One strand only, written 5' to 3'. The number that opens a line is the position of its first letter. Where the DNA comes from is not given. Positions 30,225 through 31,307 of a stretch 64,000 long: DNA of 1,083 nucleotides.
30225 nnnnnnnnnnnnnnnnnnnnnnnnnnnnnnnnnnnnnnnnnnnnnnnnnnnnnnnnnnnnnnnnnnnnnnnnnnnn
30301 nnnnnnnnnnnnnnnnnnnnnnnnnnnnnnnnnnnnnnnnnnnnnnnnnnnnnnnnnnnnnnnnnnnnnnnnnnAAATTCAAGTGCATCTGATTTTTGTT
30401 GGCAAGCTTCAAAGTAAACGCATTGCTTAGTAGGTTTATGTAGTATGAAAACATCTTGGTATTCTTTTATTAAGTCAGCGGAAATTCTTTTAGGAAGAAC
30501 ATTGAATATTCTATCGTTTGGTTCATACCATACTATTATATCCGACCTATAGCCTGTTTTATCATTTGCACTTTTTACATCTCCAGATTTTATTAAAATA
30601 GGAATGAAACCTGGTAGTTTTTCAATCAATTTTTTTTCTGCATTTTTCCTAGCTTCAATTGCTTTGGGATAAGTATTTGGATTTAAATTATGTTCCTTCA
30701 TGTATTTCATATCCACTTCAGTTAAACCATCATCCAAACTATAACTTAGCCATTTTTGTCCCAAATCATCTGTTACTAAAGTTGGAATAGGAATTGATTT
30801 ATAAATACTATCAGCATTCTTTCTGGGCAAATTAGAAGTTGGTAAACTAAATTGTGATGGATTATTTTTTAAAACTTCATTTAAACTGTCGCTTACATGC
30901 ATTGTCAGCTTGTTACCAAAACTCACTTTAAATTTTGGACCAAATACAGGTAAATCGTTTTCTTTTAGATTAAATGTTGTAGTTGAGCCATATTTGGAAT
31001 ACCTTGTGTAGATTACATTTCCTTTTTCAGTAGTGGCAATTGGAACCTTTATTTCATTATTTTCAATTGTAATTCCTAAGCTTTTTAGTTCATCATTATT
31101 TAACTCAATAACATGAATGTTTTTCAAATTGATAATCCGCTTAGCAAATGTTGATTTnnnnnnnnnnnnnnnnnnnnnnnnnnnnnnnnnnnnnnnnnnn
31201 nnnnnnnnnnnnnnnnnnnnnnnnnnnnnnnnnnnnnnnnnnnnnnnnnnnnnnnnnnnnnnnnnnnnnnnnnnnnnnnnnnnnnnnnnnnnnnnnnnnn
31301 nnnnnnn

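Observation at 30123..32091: ECF sigma factor coupled to a membrane protein that ends in a T9SS sorting domain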

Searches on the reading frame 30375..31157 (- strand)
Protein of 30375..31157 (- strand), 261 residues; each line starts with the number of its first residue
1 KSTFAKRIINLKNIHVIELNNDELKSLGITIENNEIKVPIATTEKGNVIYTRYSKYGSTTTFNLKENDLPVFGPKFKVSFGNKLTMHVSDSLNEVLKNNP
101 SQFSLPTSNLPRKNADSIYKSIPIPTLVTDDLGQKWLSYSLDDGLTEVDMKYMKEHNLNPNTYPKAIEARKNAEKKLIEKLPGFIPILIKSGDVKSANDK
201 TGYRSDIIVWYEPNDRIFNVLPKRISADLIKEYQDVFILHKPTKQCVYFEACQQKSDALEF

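Call 36: search_protein_representatives(alignment_id=A3)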
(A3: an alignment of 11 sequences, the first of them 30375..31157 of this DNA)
Query: 11 sequences, 265 profile positions. Proteins with E-value up to 0.001 (for the whole library): 319; up to 1e-10: 110; up to 1e-30: 20. The best 150 are listed.
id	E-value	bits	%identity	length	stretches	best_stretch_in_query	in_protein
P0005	3.1e-117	407.2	-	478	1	1-265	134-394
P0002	3.6e-114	397.1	-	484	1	2-265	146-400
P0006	3.5e-108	377.5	-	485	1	2-265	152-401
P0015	5.5e-89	314.6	-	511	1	3-265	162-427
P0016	4.8e-83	295.1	-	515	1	5-265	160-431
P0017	1.3e-82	293.7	-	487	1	2-264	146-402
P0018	6.2e-79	281.6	-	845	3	4-265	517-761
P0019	4.8e-68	245.9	-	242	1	110-265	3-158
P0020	3.9e-66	239.7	-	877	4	174-264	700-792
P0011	4.7e-66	239.4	-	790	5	175-264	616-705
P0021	7.4e-62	225.6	-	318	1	16-265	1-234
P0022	3.4e-55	203.8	-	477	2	92-265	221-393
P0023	3.9e-46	174.1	-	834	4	13-264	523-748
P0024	3.0e-41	158.1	-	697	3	5-204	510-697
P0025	5.3e-40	154.0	-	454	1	4-265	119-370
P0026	1.0e-37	146.5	-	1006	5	5-264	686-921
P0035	3.6e-26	108.6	-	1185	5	6-265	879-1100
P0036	7.0e-26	107.7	-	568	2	112-264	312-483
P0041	3.8e-22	95.5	-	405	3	178-243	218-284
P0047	2.2e-20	89.7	-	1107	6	187-240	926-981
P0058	5.0e-18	82.0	-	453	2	129-240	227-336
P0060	1.1e-17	80.9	-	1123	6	183-262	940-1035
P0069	4.6e-16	75.5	-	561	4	208-259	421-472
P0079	4.4e-14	69.0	-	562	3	207-260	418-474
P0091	1.6e-12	63.9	-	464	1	8-248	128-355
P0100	6.1e-12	62.0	-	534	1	128-246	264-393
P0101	6.7e-12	61.8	-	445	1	129-237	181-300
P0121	1.1e-10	57.8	-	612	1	128-241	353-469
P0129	3.1e-10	56.4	-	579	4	187-260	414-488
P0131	3.9e-10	56.1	-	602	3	179-259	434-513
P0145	1.1e-09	54.6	-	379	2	166-259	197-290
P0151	2.0e-09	53.8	-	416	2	180-259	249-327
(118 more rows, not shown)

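Call 47: search_protein_families(library=pfam, proteins=[P0018, P0026, P0035, P0047, P0060, P0036, P0041, P0091, P0100, P0121], max_evalue=0.01)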
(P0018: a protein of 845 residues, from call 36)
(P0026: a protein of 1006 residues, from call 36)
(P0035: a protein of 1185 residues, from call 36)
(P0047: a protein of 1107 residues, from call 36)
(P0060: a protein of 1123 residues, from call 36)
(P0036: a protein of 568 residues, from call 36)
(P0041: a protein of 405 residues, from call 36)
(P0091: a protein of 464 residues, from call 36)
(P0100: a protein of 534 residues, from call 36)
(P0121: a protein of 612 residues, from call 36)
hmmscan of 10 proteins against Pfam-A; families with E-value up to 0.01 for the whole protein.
P0018 (845 aa): 1 family
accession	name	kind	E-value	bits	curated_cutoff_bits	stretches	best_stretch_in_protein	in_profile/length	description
PF18962.6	Por_Secre_tail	-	3.8e-11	43.6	27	1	765-843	1-75/75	Secretion system C-terminal sorting domain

P0026 (1006 aa): 1 family
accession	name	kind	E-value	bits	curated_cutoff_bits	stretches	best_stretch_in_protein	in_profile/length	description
PF18962.6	Por_Secre_tail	-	1.2e-10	42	27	1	927-1004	2-74/75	Secretion system C-terminal sorting domain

P0035 (1185 aa): 1 family
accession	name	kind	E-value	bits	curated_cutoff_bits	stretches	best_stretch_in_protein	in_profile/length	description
PF18962.6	Por_Secre_tail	-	3.6e-11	43.6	27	1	1104-1180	1-72/75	Secretion system C-terminal sorting domain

P0047 (1107 aa): 1 family
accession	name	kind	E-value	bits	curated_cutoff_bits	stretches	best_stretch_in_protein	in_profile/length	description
PF18962.6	Por_Secre_tail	-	4.2e-12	46.6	27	1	1027-1102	1-73/75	Secretion system C-terminal sorting domain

P0060 (1123 aa): 1 family
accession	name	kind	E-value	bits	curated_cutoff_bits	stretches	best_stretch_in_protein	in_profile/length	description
PF18962.6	Por_Secre_tail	-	7e-07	29.9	27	1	1043-1120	1-74/75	Secretion system C-terminal sorting domain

P0036 (568 aa): 1 family
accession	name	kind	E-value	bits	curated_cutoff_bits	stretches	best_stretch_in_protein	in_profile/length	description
PF18962.6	Por_Secre_tail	-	2.2e-11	44.3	27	1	488-566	1-75/75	Secretion system C-terminal sorting domain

P0041 (405 aa): 1 family
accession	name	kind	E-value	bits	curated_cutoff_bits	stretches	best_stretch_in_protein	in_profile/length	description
PF18962.6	Por_Secre_tail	-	2.1e-12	47.6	27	1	325-402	1-74/75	Secretion system C-terminal sorting domain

P0091 (464 aa): 1 family
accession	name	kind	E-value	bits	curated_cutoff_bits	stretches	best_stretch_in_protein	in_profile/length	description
PF18962.6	Por_Secre_tail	-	1e-06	29.3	27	1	383-463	3-75/75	Secretion system C-terminal sorting domain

P0100 (534 aa): 1 family
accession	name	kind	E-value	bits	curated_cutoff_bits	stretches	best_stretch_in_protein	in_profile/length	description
PF18962.6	Por_Secre_tail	-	1.3e-06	29.1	27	1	453-533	1-75/75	Secretion system C-terminal sorting domain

P0121 (612 aa): 1 family
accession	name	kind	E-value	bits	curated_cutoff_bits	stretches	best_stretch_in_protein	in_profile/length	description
PF18962.6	Por_Secre_tail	-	1.1e-06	29.3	27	1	530-609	1-75/75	Secretion system C-terminal sorting domain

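Call 51: find_homologous_proteins(query=A4, max_evalue=0.00001)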
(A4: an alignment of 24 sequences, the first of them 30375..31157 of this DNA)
Query A4 (24 sequences) (261 aa, profile of the alignment): 10 proteins with E <= 0.00001 among 3762 candidates.
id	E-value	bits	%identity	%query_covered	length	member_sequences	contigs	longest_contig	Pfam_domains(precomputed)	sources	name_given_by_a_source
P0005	8.5e-90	319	58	99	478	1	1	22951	PF18962.8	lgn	-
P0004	4.3e-88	313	58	99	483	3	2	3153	PF18962.8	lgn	-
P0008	1.0e-82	296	44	96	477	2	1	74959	PF18962.8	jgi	jgi:hypothetical protein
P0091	1.3e-44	171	23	86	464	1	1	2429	PF18962.8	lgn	-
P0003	2.0e-42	164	82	67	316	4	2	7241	-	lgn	-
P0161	2.6e-40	157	24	86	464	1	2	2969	PF18962.8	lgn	-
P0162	1.0e-38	152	21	86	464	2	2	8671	PF18962.8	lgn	-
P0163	4.2e-34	137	22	87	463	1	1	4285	PF18962.8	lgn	-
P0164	6.5e-26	110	22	86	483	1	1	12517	PF18962.8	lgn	-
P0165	7.2e-25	106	38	12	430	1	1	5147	PF18962.8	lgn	-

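Call 52: find_encoding_contigs(protein=P0164, flank=4000, max_places=2)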
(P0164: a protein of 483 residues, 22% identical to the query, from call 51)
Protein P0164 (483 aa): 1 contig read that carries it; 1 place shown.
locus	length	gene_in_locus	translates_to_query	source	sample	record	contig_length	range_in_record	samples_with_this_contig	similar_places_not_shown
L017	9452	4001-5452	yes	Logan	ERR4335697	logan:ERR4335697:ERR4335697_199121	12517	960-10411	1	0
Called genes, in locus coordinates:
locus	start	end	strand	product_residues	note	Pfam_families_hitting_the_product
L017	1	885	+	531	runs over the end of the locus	PF00209:SNF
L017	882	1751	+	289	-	PF01678:DAP_epimerase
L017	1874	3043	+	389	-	PF01546:Peptidase_M20, PF07687:M20_dimer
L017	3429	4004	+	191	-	PF04542:Sigma70_r2, PF08281:Sigma70_r4_2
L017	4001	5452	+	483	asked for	PF18962:Por_Secre_tail (weak)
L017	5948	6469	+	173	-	PF00196:GerE (weak)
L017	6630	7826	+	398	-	PF04107:GCS2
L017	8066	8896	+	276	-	PF14300:DMP19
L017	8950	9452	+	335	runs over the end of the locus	PF00005:ABC_tran, PF13304:AAA_21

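Call 53: find_encoding_contigs(protein=P0162, flank=4000, max_places=2)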
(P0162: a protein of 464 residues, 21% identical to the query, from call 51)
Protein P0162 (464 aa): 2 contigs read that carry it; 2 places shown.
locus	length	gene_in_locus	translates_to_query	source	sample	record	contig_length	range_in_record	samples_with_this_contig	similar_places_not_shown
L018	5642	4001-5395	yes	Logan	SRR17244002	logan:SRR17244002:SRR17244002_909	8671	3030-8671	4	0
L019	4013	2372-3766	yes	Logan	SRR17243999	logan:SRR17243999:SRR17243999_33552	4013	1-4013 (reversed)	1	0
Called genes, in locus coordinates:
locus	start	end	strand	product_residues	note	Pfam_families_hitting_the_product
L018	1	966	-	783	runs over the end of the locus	PF13620:CarboxypepD_reg (weak), PF15976:CooC_C (faint), PF16371:MetallophosN (faint), PF25175:Beta-prop_WDR5 (faint), PF25174:Beta-prop_THOC3 (weak)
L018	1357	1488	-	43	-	-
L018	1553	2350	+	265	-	PF03437:BtpA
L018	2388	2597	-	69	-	-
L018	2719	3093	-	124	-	PF00903:Glyoxalase, PF13669:Glyoxalase_4 (weak)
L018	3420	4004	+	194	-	PF04542:Sigma70_r2, PF08281:Sigma70_r4_2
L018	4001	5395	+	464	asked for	PF18962:Por_Secre_tail (weak)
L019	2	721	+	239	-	?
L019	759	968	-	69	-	-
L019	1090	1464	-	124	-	PF00903:Glyoxalase, PF13669:Glyoxalase_4 (weak)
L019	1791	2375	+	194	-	PF04542:Sigma70_r2, PF08281:Sigma70_r4_2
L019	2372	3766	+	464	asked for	PF18962:Por_Secre_tail (weak)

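Call 54: find_encoding_contigs(protein=P0047, flank=4000, max_places=2)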
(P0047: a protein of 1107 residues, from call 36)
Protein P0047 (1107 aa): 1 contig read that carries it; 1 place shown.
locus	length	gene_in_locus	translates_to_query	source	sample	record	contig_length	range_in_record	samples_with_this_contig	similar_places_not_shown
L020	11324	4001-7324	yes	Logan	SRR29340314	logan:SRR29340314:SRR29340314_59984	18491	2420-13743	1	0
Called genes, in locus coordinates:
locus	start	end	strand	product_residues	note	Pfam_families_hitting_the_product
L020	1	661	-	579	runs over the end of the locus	PF00664:ABC_membrane, PF00004:AAA (faint), PF00005:ABC_tran, PF02463:SMC_N (weak)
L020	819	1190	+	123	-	PF02033:RBFA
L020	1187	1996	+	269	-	PF02353:CMAS (faint), PF13489:Methyltransf_23, PF13847:Methyltransf_31, PF08241:Methyltransf_11, PF08242:Methyltransf_12, PF13649:Methyltransf_25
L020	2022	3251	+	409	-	PF12704:MacB_PCD, PF02687:FtsX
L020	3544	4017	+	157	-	PF07638:Sigma70_ECF (weak), PF08281:Sigma70_r4_2, PF04545:Sigma70_r4 (weak)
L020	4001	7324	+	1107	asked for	PF18962:Por_Secre_tail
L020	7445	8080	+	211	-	-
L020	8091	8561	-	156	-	PF01467:CTP_transf_like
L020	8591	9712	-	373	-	PF13439:Glyco_transf_4, PF13579:Glyco_trans_4_4 (weak), PF20706:GT4-conflict (weak), PF00534:Glycos_transf_1, PF13692:Glyco_trans_1_4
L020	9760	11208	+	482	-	PF01943:Polysacc_synt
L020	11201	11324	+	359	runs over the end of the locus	PF02706:Wzz (weak)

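Call 55: find_encoding_contigs(protein=P0131, flank=4000, max_places=2)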
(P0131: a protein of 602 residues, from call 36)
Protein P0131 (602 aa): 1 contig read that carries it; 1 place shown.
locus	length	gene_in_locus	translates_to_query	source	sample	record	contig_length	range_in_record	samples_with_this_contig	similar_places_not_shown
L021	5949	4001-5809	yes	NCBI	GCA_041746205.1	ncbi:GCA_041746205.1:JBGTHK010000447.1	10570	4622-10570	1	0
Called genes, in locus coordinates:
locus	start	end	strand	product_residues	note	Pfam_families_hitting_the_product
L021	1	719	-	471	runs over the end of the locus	PF03446:NAD_binding_2, PF00393:6PGD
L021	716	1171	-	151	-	PF02502:LacAB_rpiB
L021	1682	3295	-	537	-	PF00005:ABC_tran, PF02463:SMC_N (faint), PF13304:AAA_21 (faint), PF12848:ABC_tran_Xtn, PF00005:ABC_tran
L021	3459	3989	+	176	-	PF04542:Sigma70_r2, PF08281:Sigma70_r4_2 (weak)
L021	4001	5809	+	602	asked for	PF18962:Por_Secre_tail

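Call 58: predict_structure(alignment_id=A4)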
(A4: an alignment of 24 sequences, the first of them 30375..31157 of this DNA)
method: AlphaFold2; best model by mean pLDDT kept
length: 261 residues; sequences in the alignment: 24
mean_pLDDT: 81.7   pTM: 0.80
mean pLDDT of the five models: 81.7, 78.3, 77.5, 77.4, 72.4
residues with pLDDT >= 90: 85; 70-90: 129; 50-70: 41; < 50: 6
segments of 3 or more residues with pLDDT < 50: 1-3, 259-261
pLDDT, mean of each block of 10 residues (from residue 1): 58 88 95 95 86 90 79 65 72 72 72 65 90 89 84 86 88 89 94 80 86 93 93 88 76 54 42
secondary structure, 60 per line:
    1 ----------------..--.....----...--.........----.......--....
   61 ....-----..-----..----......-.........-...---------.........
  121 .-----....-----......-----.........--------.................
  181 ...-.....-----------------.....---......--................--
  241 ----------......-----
elements in order: H21-25 E30-32 E35-43 E48-54 E57-64 E83-88 H90-98 H112-121 E127-130 E136-141 H147-155 H164-183 E185-189 E207-211 H215-220 H223-238 H251-256

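Call 73: list_cluster_members(proteins=[P0018, P0026, P0036, P0041, P0047, P0058, P0069, P0079, P0131, P0151])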
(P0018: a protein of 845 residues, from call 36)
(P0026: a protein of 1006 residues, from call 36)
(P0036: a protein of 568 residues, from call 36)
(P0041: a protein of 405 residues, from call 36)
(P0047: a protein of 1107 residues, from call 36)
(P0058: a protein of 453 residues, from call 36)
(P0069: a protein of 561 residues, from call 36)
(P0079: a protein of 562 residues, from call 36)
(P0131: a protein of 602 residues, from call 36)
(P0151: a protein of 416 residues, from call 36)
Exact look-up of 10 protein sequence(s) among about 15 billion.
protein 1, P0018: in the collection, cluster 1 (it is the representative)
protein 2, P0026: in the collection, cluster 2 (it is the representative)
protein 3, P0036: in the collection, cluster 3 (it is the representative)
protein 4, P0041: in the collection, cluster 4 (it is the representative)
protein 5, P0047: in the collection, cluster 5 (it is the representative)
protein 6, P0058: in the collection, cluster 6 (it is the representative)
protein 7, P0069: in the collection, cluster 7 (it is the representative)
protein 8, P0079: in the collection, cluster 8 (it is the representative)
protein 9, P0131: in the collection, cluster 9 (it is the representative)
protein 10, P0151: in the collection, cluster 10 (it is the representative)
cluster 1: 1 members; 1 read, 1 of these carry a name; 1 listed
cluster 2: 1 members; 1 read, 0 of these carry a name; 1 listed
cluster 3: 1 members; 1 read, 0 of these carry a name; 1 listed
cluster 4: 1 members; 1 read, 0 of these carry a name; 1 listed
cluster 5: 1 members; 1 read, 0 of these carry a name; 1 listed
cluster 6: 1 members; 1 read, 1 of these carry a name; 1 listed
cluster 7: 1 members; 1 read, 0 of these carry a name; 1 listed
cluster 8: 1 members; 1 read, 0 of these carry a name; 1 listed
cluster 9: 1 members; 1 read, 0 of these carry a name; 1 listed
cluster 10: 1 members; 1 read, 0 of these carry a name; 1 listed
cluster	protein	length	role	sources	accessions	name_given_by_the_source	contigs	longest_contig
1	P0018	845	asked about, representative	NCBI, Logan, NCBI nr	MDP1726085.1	MAG: T9SS type A sorting domain-containing protein [Bacteroidota bacterium] | T9SS type A sorting domain-containing protein [Bacteroidota bacterium]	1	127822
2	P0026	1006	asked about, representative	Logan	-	-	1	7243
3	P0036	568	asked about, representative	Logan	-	-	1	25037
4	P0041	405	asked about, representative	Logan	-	-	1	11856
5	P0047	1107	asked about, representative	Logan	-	-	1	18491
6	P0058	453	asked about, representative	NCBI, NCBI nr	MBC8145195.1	MAG: T9SS type A sorting domain-containing protein [bacterium] | T9SS type A sorting domain-containing protein [Candidatus Kapabacteria bacterium]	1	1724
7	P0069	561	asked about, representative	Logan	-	-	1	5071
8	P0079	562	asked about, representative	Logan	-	-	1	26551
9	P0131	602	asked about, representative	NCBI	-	-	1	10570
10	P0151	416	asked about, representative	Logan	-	-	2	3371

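Call 97: fold_search(model_id=the predicted structure, library=pdb)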
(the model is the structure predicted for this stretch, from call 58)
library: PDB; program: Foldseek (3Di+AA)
matches with E <= 10: 116; with E <= 0.001: 0
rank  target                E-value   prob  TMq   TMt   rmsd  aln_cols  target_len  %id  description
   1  8ozo_A                4.1e-01  0.06  0.10  0.19  14.0       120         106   12  Populus tremula stable protein 1 with N-terminal binding peptide extension (released 2024-03-27)
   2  7w6d_A                7.4e-01  0.06  0.10  0.20  15.3       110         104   16  Polyketide cyclase OAC-F24I mutant from Cannabis sativa in complex with olivetolic acid (released 2022-02-02)
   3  1si9_A                1.2e+00  0.03  0.10  0.19  15.7       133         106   13  Boiling stable protein isolated from Populus tremula (released 2004-09-21)
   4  8p0v_M                1.2e+00  0.03  0.12  0.09  13.4       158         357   13  Structure of the human Commander complex coiled coils, DENND10 and partial Retriever subcomplex (released 2024-03-20)
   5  8slb_A                1.3e+00  0.02  0.10  0.11  17.9       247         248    7  X-ray structure of CorA N-terminal domain in complex with conformation-specific synthetic antibody C12 (released 2023-06-07)
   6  7xgx_A                1.8e+00  0.02  0.14  0.08  16.9       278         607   14  Glucosyltransferase (released 2023-04-12)
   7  1rzw                  2.0e+00  0.03  0.09  0.15  15.5        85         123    9  The Solution Structure of the Archaeglobus fulgidis protein AF2095. Northeast Structural Genomics Consortium target GR4 (released 2004-11-16)
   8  1q4r                  2.1e+00  0.02  0.10  0.16  14.9       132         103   14  Gene Product of At3g17210 from Arabidopsis Thaliana (released 2003-11-25)
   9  8d9j_A                2.1e+00  0.01  0.08  0.06  16.9       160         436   13  SAMHD1-DNA complex (released 2023-07-05)
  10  5b0e_B                2.3e+00  0.03  0.10  0.20  15.0       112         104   15  Polyketide cyclase OAC from Cannabis sativa, V59M mutant (released 2016-01-27)
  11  8wkd_A                2.3e+00  0.02  0.11  0.14  18.5       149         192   10  Connectase T1A C192S mutant from Methanocaldococcus mazei with peptide substrate (released 2025-01-15)
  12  9io5_W                2.4e+00  0.01  0.12  0.14  14.9       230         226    8  Cryo-EM structure of G1-ATPase dimer from Mycoplasma mobile gliding machinery (released 2025-03-12)
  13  3bgu_B                2.6e+00  0.04  0.10  0.21  13.2        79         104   16  Crystal structure of a dimeric ferredoxin-like protein of unknown function (tfu_0763) from thermobifida fusca yx at 1. (released 2007-12-11)
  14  2ftr_A                2.6e+00  0.03  0.10  0.19  11.3        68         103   15  Crystal structure of an ethyl tert-butyl ether d (ethd) family protein (bh0200) from bacillus halodurans c-125 at 1.40 (released 2006-02-07)
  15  6txc_O                2.6e+00  0.02  0.12  0.07  18.4       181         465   11  Crystal structure of tetrameric human wt-SAMHD1 (residues 109-626) with GTP, dATP, dCMPNPP and Mg (released 2020-06-24)
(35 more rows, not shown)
